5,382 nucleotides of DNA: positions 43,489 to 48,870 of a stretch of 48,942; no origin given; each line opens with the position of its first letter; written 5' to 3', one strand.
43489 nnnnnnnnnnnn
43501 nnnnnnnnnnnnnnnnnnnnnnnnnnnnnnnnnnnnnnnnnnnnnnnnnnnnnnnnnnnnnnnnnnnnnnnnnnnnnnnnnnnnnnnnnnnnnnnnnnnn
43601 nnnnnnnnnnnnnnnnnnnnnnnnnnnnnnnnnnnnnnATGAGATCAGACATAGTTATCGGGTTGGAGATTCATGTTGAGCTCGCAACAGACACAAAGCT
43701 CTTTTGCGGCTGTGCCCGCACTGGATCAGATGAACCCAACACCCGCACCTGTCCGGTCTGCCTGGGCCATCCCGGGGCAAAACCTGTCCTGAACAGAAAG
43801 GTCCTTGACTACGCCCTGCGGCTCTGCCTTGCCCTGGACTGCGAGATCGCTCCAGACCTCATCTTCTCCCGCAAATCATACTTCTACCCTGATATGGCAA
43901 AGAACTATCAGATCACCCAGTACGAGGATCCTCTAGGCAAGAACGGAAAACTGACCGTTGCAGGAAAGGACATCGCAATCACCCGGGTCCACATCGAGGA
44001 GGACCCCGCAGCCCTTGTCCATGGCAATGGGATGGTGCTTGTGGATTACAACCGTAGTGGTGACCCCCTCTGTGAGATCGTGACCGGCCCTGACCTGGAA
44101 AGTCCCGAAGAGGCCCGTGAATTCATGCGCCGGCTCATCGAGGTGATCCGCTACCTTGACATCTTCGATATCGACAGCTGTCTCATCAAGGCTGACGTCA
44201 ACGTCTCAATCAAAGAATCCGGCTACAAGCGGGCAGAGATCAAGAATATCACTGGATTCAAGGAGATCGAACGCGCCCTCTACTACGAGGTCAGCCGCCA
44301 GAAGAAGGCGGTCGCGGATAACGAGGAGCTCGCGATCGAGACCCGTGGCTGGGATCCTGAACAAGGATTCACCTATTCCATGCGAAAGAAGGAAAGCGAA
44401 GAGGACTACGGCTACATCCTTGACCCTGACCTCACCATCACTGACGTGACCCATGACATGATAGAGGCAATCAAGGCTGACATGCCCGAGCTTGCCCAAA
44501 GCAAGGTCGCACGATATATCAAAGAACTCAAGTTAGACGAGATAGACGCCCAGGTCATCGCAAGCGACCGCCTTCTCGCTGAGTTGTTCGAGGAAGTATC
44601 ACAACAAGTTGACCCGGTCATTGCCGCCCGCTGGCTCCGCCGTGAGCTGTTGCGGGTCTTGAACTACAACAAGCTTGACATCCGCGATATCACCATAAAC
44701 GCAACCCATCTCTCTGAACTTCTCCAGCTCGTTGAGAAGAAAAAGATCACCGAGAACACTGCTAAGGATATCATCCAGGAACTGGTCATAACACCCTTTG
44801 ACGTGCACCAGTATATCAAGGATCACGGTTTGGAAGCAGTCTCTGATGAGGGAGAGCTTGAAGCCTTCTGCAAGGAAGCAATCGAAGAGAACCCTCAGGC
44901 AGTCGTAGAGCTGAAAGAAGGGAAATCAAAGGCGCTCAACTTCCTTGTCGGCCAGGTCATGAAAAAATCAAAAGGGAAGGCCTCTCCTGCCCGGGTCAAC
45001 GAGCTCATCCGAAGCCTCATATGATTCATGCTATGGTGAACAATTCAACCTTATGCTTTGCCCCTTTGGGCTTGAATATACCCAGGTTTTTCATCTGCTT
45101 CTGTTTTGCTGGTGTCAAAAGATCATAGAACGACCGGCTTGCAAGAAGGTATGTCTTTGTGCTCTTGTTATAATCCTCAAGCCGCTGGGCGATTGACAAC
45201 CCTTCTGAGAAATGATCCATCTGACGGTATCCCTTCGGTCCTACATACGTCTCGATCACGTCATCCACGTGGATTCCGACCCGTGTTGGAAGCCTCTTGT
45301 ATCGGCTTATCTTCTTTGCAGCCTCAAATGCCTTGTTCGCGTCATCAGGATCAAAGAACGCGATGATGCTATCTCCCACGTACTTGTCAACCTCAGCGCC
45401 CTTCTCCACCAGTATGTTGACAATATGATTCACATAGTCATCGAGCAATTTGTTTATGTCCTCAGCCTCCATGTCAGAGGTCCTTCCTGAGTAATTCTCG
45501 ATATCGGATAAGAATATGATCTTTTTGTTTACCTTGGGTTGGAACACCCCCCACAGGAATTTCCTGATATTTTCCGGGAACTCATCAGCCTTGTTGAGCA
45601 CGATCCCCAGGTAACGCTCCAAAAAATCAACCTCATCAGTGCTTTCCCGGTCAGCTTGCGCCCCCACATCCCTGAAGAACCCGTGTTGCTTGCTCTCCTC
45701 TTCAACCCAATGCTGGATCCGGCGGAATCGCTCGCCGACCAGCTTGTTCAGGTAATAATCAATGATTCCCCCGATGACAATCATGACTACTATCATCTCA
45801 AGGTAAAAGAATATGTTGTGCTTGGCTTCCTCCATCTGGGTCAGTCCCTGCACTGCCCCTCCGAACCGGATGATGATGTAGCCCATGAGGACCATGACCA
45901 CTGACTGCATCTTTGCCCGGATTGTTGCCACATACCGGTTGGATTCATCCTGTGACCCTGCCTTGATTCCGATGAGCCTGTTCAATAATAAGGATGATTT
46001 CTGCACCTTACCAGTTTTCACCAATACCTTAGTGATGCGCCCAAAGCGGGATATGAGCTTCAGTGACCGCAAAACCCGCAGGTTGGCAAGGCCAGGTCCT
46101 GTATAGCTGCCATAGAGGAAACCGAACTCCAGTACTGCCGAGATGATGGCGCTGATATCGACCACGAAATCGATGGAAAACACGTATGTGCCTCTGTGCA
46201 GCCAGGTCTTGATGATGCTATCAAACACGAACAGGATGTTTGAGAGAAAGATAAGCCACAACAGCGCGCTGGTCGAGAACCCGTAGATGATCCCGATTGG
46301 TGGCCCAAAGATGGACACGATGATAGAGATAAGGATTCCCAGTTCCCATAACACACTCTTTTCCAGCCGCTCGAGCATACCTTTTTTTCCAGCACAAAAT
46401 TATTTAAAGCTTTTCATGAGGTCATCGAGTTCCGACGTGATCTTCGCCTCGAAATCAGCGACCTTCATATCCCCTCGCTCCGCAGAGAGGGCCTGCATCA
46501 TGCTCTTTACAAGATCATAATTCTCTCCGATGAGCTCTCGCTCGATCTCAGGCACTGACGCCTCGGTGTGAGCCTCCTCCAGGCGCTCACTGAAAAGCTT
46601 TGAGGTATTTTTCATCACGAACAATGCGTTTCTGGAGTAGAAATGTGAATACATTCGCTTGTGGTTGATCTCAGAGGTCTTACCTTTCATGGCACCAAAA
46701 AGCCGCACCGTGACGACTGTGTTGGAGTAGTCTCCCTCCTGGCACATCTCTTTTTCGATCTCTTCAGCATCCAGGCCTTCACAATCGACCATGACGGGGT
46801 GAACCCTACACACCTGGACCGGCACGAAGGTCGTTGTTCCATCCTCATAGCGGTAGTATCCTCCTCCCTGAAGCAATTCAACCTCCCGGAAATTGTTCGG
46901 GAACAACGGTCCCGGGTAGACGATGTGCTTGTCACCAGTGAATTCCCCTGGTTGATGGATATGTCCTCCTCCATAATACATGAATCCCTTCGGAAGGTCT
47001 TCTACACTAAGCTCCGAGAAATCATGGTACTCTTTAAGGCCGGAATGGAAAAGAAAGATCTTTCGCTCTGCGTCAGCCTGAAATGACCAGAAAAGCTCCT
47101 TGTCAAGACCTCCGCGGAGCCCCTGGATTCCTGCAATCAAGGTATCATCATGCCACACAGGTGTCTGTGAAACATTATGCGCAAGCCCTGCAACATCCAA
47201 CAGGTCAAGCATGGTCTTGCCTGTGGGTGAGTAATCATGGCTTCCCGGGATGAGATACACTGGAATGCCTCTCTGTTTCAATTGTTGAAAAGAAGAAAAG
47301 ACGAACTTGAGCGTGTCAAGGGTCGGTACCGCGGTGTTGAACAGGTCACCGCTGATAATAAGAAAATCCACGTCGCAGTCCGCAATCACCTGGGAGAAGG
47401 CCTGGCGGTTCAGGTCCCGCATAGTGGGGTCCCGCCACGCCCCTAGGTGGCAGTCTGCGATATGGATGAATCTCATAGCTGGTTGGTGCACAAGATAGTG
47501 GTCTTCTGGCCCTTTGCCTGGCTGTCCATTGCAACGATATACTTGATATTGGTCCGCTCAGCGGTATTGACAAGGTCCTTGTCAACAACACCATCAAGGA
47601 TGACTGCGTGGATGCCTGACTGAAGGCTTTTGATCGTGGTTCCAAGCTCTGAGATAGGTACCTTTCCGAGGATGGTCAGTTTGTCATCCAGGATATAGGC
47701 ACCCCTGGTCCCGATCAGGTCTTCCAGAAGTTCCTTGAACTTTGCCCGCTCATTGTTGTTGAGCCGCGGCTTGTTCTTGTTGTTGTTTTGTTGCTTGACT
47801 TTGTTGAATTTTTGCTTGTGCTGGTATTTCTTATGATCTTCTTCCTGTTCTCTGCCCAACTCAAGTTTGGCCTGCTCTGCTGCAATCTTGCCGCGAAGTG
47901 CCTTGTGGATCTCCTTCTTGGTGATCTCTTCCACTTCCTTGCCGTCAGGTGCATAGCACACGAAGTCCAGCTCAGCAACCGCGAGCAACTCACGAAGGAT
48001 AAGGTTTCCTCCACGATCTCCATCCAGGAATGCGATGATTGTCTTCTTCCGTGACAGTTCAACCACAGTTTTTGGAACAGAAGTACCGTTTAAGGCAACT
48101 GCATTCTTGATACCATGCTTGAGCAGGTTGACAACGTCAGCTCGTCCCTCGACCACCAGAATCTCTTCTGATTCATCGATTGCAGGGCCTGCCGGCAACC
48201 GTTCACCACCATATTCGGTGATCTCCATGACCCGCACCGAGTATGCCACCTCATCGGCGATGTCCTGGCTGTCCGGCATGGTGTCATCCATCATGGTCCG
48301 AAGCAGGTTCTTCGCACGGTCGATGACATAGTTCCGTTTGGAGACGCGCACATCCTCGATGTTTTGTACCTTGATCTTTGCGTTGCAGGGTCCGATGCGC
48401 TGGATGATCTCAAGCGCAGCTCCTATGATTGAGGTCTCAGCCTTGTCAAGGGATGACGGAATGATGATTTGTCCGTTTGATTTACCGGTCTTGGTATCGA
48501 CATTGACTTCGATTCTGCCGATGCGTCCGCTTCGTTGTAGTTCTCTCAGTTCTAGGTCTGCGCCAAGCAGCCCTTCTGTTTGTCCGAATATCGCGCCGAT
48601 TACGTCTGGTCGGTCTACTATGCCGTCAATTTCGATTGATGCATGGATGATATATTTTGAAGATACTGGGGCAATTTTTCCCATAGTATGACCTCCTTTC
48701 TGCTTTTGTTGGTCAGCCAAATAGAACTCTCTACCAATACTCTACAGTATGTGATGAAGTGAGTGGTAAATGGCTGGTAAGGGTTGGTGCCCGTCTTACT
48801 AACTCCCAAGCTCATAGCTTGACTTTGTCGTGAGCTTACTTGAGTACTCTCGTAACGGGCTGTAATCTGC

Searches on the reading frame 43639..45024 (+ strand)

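Call 17: search_protein_families(library=pfam, proteins=[window:43639-45024:+], max_evalue=0.00001)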
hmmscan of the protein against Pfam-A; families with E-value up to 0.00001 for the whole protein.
window:43639-45024:+ (461 aa): 2 families
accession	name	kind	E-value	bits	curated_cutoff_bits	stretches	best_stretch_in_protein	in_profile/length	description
PF02934.20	GatB_N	-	8.1e-93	311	23.4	1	5-276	1-277/277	GatB/GatE catalytic domain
PF02637.23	GatB_Yqey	-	1.4e-44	152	27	1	316-460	2-147/148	GatB domain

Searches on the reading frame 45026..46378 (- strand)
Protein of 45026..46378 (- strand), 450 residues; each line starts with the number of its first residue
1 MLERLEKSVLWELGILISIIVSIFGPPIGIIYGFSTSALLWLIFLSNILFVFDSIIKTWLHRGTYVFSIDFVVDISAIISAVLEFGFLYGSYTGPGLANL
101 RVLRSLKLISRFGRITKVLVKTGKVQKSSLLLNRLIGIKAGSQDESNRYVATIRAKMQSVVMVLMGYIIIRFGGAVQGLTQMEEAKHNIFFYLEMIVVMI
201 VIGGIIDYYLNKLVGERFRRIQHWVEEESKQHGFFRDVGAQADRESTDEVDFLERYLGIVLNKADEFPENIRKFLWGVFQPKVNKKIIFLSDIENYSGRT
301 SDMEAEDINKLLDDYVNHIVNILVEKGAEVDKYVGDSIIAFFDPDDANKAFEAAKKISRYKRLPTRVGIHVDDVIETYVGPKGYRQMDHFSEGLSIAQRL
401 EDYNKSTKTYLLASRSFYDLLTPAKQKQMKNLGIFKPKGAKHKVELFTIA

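Call 17: search_protein_families(library=pfam, proteins=[window:45026-46378:-], max_evalue=0.00001)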
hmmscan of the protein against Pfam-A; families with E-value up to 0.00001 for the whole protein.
window:45026-46378:- (450 aa): 1 family
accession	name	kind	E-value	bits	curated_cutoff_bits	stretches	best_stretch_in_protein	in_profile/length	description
PF00211.25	Guanylate_cyc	-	1.5e-06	28.4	21.9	0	288-449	11-181/183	Adenylate and Guanylate cyclase catalytic domain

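Call 75: search_protein_families(library=ncbifam, proteins=[window:45026-46378:-], max_evalue=0.001)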
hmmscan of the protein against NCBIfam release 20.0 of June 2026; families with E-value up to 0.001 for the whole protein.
window:45026-46378:- (450 aa): 1 family
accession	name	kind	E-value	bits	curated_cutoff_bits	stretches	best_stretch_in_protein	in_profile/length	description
NF049859.1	SA1002_fam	equivalog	6.7e-05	22.9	65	1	143-219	17-93/167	SA1002 family membrane protein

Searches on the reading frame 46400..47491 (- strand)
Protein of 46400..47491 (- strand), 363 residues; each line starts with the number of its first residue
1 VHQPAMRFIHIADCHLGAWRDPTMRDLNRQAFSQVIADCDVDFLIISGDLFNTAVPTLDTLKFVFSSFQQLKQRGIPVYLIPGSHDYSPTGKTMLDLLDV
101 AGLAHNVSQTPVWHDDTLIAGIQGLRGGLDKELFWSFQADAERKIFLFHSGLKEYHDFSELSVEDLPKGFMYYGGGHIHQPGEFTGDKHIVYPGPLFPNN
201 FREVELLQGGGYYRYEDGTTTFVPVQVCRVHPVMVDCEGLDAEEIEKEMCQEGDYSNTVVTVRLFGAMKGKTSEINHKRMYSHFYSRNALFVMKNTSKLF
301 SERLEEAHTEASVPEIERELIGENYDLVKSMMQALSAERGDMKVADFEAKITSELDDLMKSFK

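Call 74: search_protein_families(library=pfam, proteins=[window:46400-47491:-], max_evalue=0.00001)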
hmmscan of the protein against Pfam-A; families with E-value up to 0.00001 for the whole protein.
window:46400-47491:- (363 aa): 2 families
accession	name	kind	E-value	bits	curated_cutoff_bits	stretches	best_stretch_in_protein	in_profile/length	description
PF00149.33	Metallophos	-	5e-13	50.4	21.5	1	6-181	1-191/191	Calcineurin-like phosphoesterase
PF12850.12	Metallophos_2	-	1.8e-06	28.5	27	1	6-201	1-140/154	Calcineurin-like phosphoesterase superfamily domain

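Call 75: search_protein_families(library=ncbifam, proteins=[window:46400-47491:-], max_evalue=0.001)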
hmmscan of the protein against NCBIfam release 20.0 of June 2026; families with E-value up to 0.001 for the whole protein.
window:46400-47491:- (363 aa): 11 families
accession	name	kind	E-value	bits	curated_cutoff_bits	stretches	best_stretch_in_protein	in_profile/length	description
NF041029.1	Mre11_Pyroc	equivalog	2.7e-25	89.1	600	2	6-106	1-106/438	DNA double-strand break repair protein Mre11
NF041031.1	Mre11_Sulfo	equivalog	3.5e-19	69.3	500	1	8-180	2-191/374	DNA double-strand break repair protein Mre11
NF041030.1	Mre11_Halo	equivalog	1.4e-15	57.3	550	1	7-165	3-165/361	DNA double-strand break repair protein Mre11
TIGR00619.1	sbcd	subfamily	6.1e-15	55.7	77.65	1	6-103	1-103/252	exonuclease subunit SbcD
NF008206.2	PRK10966.1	equivalog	2e-09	37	450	1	6-98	1-97/380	exonuclease subunit SbcD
NF041753.2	sbcd_Staph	equivalog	3e-07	29.6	480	1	6-86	1-86/375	exonuclease subunit SbcD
NF041754.1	sbcd_Bac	equivalog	7e-06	25.5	750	1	6-87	1-87/390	exonuclease subunit SbcD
NF003743.0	PRK05340.1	equivalog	0.00046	19.4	134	1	6-87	2-83/242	UDP-2,3-diacylglucosamine diphosphatase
NF008359.0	PRK11148.1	equivalog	0.00051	19.6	225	0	3-98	12-108/275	3',5'-cyclic-AMP phosphodiesterase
TIGR03729.1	acc_ester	subfamily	0.00054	19.4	148.25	1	11-90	5-75/239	putative phosphoesterase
TIGR00583.1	mre11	equivalog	0.00066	18.8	434.6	0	11-68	9-70/405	DNA repair protein (mre11)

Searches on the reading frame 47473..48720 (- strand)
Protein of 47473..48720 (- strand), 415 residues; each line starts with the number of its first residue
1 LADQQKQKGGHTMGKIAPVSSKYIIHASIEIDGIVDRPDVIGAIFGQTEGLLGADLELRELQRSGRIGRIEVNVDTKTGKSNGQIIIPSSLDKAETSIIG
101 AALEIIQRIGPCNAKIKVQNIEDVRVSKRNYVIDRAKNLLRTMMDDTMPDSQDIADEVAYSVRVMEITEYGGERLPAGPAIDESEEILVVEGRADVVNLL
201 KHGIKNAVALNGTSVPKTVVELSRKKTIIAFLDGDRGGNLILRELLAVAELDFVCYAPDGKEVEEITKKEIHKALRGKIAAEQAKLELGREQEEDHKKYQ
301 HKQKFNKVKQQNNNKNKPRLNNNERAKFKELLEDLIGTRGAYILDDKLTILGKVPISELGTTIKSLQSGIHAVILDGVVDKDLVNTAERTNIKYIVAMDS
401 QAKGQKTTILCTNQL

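Call 17: search_protein_families(library=pfam, proteins=[window:47473-48720:-], max_evalue=0.00001)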
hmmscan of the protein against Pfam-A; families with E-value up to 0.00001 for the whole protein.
window:47473-48720:- (415 aa): 3 families
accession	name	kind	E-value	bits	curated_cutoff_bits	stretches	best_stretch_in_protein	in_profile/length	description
PF13155.12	Toprim_2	-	4.6e-11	43.4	22.1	1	189-250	2-67/88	Toprim-like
PF13662.12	Toprim_4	-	6.4e-11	42.8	25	1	186-247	2-72/85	Toprim domain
PF01751.28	Toprim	-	1.7e-07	31.7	23.1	1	186-252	1-82/96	Toprim domain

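Call 75: search_protein_families(library=ncbifam, proteins=[window:47473-48720:-], max_evalue=0.001)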
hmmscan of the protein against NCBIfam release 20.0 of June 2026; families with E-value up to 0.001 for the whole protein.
window:47473-48720:- (415 aa): 3 families
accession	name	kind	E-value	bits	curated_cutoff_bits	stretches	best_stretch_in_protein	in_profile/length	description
NF003108.1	PRK04031.1-1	equivalog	1e-145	486.2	300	1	22-403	1-408/419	DNA primase DnaG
TIGR01391.1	dnaG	equivalog_domain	4.1e-13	49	283.6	1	180-328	252-406/414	DNA primase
TIGR00334.1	5S_RNA_mat_M5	equivalog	0.00013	22.2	110.65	1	185-283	3-113/174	ribonuclease M5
